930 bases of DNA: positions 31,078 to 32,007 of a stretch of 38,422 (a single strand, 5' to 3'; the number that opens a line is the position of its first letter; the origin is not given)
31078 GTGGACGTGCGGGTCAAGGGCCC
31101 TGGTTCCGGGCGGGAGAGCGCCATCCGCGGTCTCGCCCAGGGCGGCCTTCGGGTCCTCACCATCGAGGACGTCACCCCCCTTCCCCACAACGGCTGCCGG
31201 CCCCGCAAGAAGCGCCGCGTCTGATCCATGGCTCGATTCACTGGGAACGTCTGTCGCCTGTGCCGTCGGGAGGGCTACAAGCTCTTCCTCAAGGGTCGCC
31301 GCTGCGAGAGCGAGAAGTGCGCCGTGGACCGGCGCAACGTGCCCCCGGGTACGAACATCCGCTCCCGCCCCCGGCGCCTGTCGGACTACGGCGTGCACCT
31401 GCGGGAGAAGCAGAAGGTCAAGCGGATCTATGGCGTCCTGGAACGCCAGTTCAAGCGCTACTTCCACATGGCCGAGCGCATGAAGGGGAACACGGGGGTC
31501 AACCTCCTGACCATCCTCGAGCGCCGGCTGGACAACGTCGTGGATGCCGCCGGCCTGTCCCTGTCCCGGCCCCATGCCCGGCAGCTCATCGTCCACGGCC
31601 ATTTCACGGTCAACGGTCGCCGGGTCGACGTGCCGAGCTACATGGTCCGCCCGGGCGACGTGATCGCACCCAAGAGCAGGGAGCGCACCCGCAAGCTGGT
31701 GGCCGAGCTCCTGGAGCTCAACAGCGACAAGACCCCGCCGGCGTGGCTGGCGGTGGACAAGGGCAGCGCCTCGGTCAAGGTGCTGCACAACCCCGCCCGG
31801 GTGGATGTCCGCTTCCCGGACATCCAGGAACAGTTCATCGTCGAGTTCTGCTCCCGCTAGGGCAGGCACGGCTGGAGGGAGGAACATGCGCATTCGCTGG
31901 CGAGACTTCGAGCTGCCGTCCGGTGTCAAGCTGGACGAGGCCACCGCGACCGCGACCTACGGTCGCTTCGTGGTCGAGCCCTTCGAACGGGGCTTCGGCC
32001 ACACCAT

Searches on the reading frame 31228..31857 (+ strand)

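Call 66: search_protein_families(library=pfam, proteins=[window:31228-31857:+], max_evalue=0.00001)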
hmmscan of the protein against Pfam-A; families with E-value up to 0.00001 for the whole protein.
window:31228-31857:+ (210 aa): 2 families
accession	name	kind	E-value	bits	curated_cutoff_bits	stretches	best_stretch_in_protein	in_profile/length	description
PF00163.24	Ribosomal_S4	-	1.7e-32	112.4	23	1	3-98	1-95/95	Ribosomal protein S4/S9 N-terminal domain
PF01479.30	S4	-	3.5e-19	68.7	22.8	1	99-146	1-48/48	S4 domain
